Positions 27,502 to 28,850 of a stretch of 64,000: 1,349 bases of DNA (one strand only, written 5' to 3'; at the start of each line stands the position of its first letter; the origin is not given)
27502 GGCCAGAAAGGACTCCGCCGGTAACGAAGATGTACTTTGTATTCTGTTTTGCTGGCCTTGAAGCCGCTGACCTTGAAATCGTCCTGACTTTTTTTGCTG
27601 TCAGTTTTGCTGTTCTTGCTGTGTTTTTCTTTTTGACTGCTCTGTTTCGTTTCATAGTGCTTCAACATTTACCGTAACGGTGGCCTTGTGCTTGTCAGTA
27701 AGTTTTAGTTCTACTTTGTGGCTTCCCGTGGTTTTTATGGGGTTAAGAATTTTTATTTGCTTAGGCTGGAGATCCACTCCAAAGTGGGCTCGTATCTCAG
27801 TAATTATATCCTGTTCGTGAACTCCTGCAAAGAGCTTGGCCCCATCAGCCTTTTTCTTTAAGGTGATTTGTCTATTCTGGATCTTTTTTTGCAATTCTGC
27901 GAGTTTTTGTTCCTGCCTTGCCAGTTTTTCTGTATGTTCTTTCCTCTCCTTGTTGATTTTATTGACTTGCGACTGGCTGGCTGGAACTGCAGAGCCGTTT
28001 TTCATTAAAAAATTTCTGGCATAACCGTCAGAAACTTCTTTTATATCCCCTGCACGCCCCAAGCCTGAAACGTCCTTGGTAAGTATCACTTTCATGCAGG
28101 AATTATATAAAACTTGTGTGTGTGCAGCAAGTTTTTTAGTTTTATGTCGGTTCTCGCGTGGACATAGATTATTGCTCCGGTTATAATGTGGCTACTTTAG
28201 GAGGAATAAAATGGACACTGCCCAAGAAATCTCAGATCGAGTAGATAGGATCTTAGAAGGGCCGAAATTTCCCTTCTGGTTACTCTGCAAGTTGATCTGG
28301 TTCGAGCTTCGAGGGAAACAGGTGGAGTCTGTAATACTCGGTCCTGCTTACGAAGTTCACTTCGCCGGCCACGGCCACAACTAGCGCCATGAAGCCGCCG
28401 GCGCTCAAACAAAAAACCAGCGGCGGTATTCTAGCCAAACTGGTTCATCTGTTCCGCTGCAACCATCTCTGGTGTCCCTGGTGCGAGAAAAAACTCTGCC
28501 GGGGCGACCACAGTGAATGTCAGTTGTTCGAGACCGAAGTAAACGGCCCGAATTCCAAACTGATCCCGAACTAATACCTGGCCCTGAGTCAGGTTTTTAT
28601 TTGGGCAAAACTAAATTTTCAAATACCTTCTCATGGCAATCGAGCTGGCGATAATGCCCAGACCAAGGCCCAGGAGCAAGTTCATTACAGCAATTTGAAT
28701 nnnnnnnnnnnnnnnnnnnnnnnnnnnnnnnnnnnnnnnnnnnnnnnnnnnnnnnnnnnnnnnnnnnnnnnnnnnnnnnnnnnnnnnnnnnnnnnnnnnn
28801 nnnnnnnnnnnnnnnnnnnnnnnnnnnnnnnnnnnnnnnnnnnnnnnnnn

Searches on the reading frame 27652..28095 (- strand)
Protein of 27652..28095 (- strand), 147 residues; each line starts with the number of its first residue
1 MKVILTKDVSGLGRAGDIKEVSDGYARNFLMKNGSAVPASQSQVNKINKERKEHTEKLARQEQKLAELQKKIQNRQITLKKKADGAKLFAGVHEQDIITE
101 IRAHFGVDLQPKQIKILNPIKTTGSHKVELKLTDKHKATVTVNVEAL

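Call 8: search_protein_families(library=pfam, proteins=[window:27652-28095:-], max_evalue=1)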
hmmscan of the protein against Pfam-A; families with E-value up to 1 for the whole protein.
window:27652-28095:- (147 aa): 10 families
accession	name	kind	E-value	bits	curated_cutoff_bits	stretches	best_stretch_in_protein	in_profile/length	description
PF01281.25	Ribosomal_L9_N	-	6.8e-22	77.2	20.7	1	1-46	1-46/47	Ribosomal protein L9, N-terminal domain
PF03948.19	Ribosomal_L9_C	-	2.3e-16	60.4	23.2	1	65-146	3-86/86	Ribosomal protein L9, C-terminal domain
PF06810.17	Phage_scaffold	-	0.002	18.6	35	1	17-84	15-80/170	Phage capsid assembly scaffolding protein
PF06785.16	UPF0242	-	0.0055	17.2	33.5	1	43-86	130-173/194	Uncharacterised protein family (UPF0242) N-terminus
PF07027.17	DUF1318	-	0.011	16.7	27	1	16-82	15-77/92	Protein of unknown function (DUF1318)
PF03938.19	OmpH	-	0.012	16.2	32.4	1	37-121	14-97/141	Outer membrane protein (OmpH-like)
PF05531.17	NPV_P10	-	0.013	16.4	29.8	1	37-80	20-66/75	Nucleopolyhedrovirus P10 protein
PF07798.16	CCDC90-like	-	0.022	15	33.5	1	46-88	109-151/175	Coiled-coil domain-containing protein 90-like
PF25826.1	DUF7952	-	0.099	13.2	33.4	1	68-122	49-103/131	Domain of unknown function (DUF7952)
PF10186.14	ATG14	-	0.24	10.9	33.2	1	40-86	67-114/347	Vacuolar sorting 38 and autophagy-related subunit 14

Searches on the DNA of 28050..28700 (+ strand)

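Call 4: search_rna_families(source=window, start=28050, end=28700, threshold=evalue, max_evalue=10, show_alignments=3)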
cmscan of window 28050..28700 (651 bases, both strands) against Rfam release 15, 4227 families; matches with E-value up to 10: 1.
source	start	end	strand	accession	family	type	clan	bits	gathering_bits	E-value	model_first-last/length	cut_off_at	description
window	28394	28424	-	RF03683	mir-462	Gene; miRNA;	-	14.6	90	6.7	17-47/64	no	mir-462 microRNA precursor family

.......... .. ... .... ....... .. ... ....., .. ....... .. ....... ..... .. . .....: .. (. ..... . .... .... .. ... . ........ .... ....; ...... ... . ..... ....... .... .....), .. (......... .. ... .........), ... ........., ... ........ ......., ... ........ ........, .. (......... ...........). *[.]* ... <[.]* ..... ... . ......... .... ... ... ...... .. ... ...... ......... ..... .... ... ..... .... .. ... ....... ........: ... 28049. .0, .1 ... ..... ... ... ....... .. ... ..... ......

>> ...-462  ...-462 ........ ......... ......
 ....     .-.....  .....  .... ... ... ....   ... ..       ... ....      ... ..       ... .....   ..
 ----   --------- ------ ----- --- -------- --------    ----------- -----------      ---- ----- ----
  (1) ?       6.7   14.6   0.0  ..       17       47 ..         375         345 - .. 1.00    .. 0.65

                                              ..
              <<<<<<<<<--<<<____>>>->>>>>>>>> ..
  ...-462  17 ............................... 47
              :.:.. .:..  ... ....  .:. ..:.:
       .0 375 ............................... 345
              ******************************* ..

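Call 36: search_dna_similar(query=window:28140-28610:+, collection=phages, mode=distant, max_evalue=0.01)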
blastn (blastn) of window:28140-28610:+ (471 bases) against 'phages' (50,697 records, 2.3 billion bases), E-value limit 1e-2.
No match.

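Call 37: search_dna_similar(query=window:28140-28610:+, collection=plasmids, mode=distant, max_evalue=0.01)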
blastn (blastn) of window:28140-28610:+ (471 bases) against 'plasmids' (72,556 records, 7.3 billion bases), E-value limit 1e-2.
No match.

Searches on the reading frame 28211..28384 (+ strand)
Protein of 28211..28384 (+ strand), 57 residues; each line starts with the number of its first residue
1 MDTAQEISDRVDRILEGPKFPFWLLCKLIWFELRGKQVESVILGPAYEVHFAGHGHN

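Call 8: search_protein_families(library=pfam, proteins=[window:28211-28381:+], max_evalue=1)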
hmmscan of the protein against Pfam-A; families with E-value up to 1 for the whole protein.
window:28211-28381:+ (57 aa): 0 families

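Call 9: search_protein_families(library=ncbifam, proteins=[window:28211-28381:+], max_evalue=1)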
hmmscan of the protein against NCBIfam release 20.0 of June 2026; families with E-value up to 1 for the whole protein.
window:28211-28381:+ (57 aa): 0 families

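Call 13: find_encoding_contigs(protein=window:28211-28384:+, flank=6000, max_places=10)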
Protein window:28211-28384:+ (57 aa): 3 contigs read that carry it; 2 places shown.
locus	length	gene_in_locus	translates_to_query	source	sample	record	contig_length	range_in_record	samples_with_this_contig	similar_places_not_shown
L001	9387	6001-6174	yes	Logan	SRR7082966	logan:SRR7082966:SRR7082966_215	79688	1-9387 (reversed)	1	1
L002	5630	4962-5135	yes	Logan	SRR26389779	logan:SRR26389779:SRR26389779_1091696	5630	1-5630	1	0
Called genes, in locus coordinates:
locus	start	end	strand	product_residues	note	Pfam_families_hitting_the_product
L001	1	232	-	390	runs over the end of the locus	PF00266:Aminotran_5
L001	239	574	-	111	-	PF04020:Phage_holin_4_2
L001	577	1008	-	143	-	-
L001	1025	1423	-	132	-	PF27542:ArfC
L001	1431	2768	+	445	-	PF01555:N6_N4_Mtase, PF01170:UPF0020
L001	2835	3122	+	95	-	PF01016:Ribosomal_L27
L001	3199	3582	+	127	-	-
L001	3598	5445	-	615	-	PF06418:CTP_synth_N, PF00117:GATase, PF07722:Peptidase_C26 (weak)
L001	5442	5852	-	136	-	PF01281:Ribosomal_L9_N, PF03948:Ribosomal_L9_C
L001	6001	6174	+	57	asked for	-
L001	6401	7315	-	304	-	PF18075:FtsX_ECD, PF02687:FtsX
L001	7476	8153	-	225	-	PF02463:SMC_N (faint), PF00931:NB-ARC (faint), PF00005:ABC_tran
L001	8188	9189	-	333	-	PF03462:PCRF, PF00472:RF-1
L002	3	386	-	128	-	?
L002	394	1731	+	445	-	PF01555:N6_N4_Mtase, PF01170:UPF0020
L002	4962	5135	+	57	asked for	-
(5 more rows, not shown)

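Call 21: find_homologous_proteins(query=window:28211-28381:+, max_evalue=10)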
Query window:28211-28381:+ (57 aa): 1 proteins with E <= 10 among 1 candidates.
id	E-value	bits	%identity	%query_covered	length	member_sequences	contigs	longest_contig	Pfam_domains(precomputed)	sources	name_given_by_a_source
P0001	7.0e-33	128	100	100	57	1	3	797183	-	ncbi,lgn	-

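Call 38: predict_structure(protein=window:28211-28381:+)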
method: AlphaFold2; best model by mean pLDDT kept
length: 57 residues; sequences in the alignment: 1
mean_pLDDT: 68.3   pTM: 0.39
mean pLDDT of the five models: 68.3, 64.1, 60.6, 57.8, 55.4
residues with pLDDT >= 90: 0; 70-90: 31; 50-70: 22; < 50: 4
segments of 3 or more residues with pLDDT < 50: 54-57
pLDDT, mean of each block of 10 residues (from residue 1): 71 71 75 71 67 49
secondary structure, 60 per line:
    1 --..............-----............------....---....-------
elements in order: H3-16 H22-33 E40-43 E47-50

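Call 52: list_cluster_members(proteins=[P0122, P0123, P0124, P0001])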
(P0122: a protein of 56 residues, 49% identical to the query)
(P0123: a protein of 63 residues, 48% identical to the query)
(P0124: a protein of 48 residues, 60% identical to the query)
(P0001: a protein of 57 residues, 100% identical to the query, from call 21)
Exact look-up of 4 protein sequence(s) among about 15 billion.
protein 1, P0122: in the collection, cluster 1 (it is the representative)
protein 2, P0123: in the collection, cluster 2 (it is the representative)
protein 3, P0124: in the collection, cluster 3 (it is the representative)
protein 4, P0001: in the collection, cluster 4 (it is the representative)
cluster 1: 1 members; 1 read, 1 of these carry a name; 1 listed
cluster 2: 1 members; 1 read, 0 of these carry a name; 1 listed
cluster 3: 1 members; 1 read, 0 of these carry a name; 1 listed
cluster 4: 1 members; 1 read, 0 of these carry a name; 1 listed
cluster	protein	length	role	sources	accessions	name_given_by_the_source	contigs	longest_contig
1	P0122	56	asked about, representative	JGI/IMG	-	hypothetical protein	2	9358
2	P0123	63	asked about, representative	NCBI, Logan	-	-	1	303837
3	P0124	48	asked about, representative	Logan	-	-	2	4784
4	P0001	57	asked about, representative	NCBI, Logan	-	-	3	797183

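Call 56: search_protein_families(library=phrogs, proteins=[window:28211-28381:+], max_evalue=1)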
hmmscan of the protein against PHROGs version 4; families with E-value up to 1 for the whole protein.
window:28211-28381:+ (57 aa): 0 families

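Call 57: search_protein_families(library=padloc, proteins=[window:28211-28381:+], max_evalue=1)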
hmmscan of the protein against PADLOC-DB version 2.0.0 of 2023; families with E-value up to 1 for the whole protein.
window:28211-28381:+ (57 aa): 0 families

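Call 66: fold_search(model_id=the predicted structure, library=pdb)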
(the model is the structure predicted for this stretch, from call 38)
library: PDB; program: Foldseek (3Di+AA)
matches with E <= 10: 10; with E <= 0.001: 0
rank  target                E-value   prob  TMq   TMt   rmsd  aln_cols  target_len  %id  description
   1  7w2h_M                6.2e+00  0.08  0.42  0.15   4.4        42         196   19  A double cysteine variant of the sigma-1 receptor from Xenopus laevis complexed with S1RA (released 2022-03-16)
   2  7w2h_S                6.6e+00  0.08  0.41  0.14   4.4        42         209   19  A double cysteine variant of the sigma-1 receptor from Xenopus laevis complexed with S1RA (released 2022-03-16)
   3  8rwg_b                6.6e+00  0.03  0.34  0.13   6.6        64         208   16  PAO1 wild-type ribosome, R, reference map (released 2025-02-12)
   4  7tot_A                7.6e+00  0.15  0.50  0.11   1.4        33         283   15  Crystal Structure of pantothenate synthetase from Bartonella henselae (released 2022-04-13)
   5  9nxo_A                8.1e+00  0.06  0.37  0.18   4.0        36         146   22  Pseudomonas phage Pa223 periplasmic tunnel (pre-ejection, dodecameric assembly) (released 2025-08-06)
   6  7xvq_D                8.7e+00  0.06  0.37  0.27   3.0        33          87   12  Crystal structure of AcrIIC4 (released 2023-08-09)
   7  3s8e_A                9.3e+00  0.05  0.45  0.15   8.4        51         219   14  Phosphorylation regulates assembly of the caspase-6 substrate-binding groove (released 2012-04-11)
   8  5j16_A                9.3e+00  0.04  0.34  0.11   3.4        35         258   17  Crystal structure of Inositol monophosphate bound SaIMPase-II (released 2017-02-08)
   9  7e1d_B                9.3e+00  0.02  0.27  0.19   7.6        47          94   19  Se-DBD (released 2022-02-09)
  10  7w2h_A                1.0e+01  0.06  0.41  0.14   4.4        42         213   19  A double cysteine variant of the sigma-1 receptor from Xenopus laevis complexed with S1RA (released 2022-03-16)

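Call 68: search_dna_similar(query=window:28211-28381:+, collection=phages, mode=protein, max_evalue=1, max_rows=8)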
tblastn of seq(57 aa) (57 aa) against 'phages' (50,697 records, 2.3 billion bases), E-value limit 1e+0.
No match.
